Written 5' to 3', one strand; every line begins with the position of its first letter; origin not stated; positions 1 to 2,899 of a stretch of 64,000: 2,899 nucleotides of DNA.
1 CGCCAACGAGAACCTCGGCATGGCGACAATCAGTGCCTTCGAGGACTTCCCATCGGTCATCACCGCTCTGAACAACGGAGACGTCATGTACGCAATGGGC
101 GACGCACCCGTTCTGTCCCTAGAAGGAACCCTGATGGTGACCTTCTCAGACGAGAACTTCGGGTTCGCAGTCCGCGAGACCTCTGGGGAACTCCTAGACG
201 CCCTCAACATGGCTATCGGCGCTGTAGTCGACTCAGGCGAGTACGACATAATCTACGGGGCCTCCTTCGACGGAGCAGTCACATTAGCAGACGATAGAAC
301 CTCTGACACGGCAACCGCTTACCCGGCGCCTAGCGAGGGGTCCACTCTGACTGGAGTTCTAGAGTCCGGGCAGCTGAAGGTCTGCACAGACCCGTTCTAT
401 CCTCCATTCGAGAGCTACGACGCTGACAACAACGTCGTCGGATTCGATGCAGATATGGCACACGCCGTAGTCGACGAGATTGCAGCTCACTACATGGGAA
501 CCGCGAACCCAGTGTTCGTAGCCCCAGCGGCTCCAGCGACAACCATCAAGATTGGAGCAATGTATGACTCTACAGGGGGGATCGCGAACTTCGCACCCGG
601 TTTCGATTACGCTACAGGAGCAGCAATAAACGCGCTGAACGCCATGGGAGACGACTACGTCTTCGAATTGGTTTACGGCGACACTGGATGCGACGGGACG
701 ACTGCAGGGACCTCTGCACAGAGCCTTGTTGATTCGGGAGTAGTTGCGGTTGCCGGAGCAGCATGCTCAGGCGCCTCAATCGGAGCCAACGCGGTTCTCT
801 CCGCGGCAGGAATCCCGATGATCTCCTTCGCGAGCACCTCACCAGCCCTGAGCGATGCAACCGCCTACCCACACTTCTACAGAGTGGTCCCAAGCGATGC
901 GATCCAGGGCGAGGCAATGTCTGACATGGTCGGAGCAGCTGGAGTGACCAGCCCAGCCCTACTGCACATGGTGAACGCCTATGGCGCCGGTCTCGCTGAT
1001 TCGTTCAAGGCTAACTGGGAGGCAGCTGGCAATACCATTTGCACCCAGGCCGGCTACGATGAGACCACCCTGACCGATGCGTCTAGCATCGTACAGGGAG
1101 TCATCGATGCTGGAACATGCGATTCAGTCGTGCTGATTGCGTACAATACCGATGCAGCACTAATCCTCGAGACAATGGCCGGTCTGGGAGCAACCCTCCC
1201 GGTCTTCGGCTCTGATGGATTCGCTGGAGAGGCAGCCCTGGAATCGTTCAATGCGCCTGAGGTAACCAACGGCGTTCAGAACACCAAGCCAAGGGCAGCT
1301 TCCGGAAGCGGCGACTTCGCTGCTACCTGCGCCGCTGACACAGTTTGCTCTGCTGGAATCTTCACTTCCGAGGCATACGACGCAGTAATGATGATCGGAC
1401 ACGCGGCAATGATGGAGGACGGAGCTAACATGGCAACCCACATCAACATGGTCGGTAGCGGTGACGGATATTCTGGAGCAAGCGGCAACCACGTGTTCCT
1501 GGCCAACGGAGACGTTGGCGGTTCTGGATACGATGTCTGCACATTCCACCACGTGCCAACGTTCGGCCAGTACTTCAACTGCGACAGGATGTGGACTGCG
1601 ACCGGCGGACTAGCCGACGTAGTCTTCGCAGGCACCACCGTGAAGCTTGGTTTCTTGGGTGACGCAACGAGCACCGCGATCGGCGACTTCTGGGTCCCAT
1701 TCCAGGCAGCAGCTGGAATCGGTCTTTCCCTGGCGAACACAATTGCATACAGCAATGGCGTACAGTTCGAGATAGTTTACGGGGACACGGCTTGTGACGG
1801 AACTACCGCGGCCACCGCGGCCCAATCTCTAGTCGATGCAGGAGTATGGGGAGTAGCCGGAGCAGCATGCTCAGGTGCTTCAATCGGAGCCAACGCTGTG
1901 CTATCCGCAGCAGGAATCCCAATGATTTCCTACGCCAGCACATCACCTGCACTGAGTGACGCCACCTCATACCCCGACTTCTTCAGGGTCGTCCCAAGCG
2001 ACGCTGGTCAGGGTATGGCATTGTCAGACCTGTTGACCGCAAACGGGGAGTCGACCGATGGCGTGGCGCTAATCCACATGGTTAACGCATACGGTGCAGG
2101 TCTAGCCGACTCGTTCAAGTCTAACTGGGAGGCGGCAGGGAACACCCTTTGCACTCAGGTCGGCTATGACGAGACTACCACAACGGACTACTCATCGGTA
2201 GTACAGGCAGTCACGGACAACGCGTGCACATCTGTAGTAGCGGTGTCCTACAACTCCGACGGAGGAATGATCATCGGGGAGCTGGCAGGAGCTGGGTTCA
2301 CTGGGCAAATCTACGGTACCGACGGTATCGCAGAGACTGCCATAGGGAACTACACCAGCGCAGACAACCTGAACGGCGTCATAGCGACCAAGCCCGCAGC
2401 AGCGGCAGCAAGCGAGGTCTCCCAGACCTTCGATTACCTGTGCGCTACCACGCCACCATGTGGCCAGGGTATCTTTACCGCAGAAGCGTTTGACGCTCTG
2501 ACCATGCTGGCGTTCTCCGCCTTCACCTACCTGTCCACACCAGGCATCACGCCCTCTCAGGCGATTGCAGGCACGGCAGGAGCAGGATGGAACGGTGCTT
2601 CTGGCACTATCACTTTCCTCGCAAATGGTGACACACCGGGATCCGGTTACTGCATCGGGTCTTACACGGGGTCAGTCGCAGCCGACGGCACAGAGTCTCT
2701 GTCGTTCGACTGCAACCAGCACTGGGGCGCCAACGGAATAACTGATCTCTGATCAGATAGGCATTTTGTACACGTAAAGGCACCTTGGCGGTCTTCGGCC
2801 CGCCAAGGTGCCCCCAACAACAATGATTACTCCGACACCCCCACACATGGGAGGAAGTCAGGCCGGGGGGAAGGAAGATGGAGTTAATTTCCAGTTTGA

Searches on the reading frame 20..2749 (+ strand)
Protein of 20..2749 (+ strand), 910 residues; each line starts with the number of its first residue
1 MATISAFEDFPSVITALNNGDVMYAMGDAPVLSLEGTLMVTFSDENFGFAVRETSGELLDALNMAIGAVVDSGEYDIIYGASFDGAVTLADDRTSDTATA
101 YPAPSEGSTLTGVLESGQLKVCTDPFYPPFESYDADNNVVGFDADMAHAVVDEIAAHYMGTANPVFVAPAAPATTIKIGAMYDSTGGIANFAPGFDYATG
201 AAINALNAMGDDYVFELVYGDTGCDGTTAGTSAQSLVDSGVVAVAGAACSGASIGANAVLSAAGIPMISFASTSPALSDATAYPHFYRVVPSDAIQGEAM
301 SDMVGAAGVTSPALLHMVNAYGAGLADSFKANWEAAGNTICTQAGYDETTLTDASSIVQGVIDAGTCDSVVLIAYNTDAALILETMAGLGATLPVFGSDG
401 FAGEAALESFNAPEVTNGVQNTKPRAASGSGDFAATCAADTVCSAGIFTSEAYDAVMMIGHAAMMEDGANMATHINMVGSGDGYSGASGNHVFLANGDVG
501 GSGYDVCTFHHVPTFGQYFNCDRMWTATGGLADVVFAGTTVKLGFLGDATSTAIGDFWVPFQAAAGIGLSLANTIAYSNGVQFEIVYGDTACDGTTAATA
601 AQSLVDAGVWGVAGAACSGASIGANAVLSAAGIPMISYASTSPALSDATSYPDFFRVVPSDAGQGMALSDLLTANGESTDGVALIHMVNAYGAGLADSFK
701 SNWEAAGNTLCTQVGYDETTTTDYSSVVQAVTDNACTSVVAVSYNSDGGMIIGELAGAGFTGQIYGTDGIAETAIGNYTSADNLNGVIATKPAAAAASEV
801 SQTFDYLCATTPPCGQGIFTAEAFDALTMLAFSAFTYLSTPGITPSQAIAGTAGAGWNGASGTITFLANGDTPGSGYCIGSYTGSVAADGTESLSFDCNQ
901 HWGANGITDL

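Call 9: search_protein_families(library=pfam, proteins=[window:20-2749:+], max_evalue=0.00001)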
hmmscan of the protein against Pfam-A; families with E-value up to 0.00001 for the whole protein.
window:20-2749:+ (910 aa): 3 families
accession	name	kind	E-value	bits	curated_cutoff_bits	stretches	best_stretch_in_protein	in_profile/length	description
PF01094.35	ANF_receptor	-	5.1e-60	203.8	25.4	2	201-506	8-347/353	Receptor family ligand binding region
PF13458.12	Peripla_BP_6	-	1.3e-49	170.2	31.7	2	175-463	1-293/343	Periplasmic binding protein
PF00497.25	SBP_bac_3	-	5.6e-09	36.3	26.4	0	119-154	1-36/132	Bacterial extracellular solute-binding proteins, family 3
